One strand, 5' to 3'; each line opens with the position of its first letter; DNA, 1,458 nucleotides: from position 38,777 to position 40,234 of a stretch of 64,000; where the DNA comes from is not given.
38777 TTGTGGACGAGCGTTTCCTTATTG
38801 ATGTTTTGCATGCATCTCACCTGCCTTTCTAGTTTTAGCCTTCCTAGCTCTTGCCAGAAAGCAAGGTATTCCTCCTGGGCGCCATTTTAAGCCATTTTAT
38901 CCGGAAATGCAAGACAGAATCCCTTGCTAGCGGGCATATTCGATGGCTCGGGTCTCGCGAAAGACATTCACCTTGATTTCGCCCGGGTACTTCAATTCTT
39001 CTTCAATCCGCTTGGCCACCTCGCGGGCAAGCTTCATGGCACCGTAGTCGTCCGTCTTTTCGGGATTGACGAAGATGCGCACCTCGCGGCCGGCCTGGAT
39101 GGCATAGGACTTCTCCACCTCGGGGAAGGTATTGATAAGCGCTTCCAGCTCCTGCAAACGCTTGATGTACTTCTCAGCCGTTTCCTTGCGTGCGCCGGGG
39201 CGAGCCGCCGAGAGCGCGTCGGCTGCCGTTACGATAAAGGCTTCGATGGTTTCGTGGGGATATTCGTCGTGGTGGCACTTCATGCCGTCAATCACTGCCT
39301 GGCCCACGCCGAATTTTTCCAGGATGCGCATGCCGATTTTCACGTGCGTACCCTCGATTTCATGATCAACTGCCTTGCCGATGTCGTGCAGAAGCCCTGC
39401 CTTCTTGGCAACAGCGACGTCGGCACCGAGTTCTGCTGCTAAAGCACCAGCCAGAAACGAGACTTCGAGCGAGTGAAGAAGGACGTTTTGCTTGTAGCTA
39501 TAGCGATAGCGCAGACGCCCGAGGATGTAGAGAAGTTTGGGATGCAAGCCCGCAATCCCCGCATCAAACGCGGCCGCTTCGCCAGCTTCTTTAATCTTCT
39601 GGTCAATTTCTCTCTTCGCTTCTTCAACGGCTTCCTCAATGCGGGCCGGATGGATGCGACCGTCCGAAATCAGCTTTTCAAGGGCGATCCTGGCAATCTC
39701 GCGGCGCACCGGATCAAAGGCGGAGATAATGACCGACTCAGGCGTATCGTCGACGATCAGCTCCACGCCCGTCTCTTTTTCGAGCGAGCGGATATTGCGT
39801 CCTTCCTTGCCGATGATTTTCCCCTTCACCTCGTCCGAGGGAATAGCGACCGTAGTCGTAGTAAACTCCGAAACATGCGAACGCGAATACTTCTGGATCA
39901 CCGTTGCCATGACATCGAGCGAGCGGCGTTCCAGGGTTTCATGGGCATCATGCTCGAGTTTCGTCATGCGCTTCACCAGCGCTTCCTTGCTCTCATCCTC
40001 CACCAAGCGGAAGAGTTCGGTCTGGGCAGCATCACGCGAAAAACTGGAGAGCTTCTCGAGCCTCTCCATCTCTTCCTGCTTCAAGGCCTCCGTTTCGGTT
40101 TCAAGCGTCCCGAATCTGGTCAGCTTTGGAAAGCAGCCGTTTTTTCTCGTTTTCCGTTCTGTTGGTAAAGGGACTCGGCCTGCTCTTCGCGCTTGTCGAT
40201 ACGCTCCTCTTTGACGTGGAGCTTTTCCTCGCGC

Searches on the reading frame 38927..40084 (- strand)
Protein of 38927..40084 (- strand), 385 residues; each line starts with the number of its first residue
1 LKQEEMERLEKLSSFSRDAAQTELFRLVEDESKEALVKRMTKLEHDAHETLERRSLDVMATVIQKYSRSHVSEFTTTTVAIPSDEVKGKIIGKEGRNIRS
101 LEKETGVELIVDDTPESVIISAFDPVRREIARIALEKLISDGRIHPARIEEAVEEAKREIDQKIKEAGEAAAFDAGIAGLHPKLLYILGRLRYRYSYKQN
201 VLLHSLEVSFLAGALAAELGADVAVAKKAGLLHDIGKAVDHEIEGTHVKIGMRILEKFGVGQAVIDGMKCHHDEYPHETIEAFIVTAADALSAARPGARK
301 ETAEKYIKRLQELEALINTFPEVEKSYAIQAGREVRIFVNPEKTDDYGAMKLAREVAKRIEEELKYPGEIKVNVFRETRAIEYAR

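Call 47: find_related_loci(query=window:38927-40084:-, collection=genome_contigs, flank=10000)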
Query window:38927-40084:- (385 aa) in genome_contigs; peptide patterns used: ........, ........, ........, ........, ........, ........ (x = any residue, [..] = any of these).
599 stretches matched a pattern (row limit reached: there are more); 544 encode a relative of the query (tblastn E <= 1e-3); the best 80 are kept; 80 distinct loci.
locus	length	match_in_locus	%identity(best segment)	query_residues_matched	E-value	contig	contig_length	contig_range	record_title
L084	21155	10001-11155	87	1-385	0e+0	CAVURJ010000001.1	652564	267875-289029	MAG: Candidatus Moranbacteria bacterium isolate MFD09730.bin.1.17 genome assembly, contig: contig_20098, whole genome sh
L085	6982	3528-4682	86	1-385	0e+0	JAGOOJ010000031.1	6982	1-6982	MAG: Candidatus Moraniibacteriota bacterium isolate Gw_Eff_bin_190 Gw_Eff_32659_length_6982_cov_15.006273, whole genome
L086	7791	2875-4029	86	1-385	0e+0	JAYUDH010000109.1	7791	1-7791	MAG: Candidatus Moraniibacteriota bacterium isolate GFS_7157 GFS_7157_108, whole genome shotgun sequence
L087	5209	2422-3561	86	6-385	0e+0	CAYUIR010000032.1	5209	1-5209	MAG TPA_asm: uncultured Bdellovibrionales bacterium isolate SRP219642_co6_142 genome assembly, contig: NODE_16662_length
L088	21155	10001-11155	87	1-385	0e+0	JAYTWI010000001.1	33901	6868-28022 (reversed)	MAG: Candidatus Moraniibacteriota bacterium isolate GFS_5782 GFS_5782_0, whole genome shotgun sequence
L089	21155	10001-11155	85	1-385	0e+0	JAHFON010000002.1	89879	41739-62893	MAG: Candidatus Moraniibacteriota bacterium isolate nzgw504 NODE_200_length_89880_cov_3.794360, whole genome shotgun seq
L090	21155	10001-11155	86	1-385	0e+0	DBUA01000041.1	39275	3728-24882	MAG TPA_asm: Candidatus Moranbacteria bacterium UBA1302 UBA1302_contig_15907, whole genome shotgun sequence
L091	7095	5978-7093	86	6-377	0e+0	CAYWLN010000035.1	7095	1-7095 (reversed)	MAG TPA_asm: uncultured Bdellovibrionales bacterium isolate SRP219642_co7_73 genome assembly, contig: NODE_16249_length_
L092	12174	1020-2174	87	1-385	0e+0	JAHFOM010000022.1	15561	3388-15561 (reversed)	MAG: Candidatus Moraniibacteriota bacterium isolate nzgw503 NODE_3642_length_15562_cov_4.045140, whole genome shotgun se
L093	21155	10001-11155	86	1-385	0e+0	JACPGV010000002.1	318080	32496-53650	MAG: Candidatus Moraniibacteriota bacterium isolate NC_groundwater_397_Ag_B-0.1um_43_25 GD18-4_B1_scaffold_115744, whole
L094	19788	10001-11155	86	1-385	0e+0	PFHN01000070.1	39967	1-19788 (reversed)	MAG: Candidatus Moranbacteria bacterium CG_4_8_14_3_um_filter_41_13 CG_4_8_14_3_um_filter_scaffold_86_c, whole genome sh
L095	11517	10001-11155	82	1-385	0e+0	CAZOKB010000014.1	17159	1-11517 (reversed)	MAG TPA_asm: uncultured Bdellovibrionales bacterium isolate SRP278252_co2_108 genome assembly, contig: NODE_6894_length_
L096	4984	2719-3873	83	1-385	0e+0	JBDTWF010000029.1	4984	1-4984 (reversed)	MAG: Candidatus Moraniibacteriota bacterium isolate cluster3_bin.85 NODE_96392_length_4984_cov_6.351390, whole genome sh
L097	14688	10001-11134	81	8-385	0e+0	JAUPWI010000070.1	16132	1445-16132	MAG: Patescibacteria group bacterium isolate erpe_2018_sw_45hr_WHONDRS-SW48-000100_B_bin.13 scaffold_1068789, whole geno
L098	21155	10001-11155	81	1-385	0e+0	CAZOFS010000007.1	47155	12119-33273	MAG TPA_asm: uncultured Bdellovibrionales bacterium isolate SRP342105_co1_261 genome assembly, contig: NODE_926_length_4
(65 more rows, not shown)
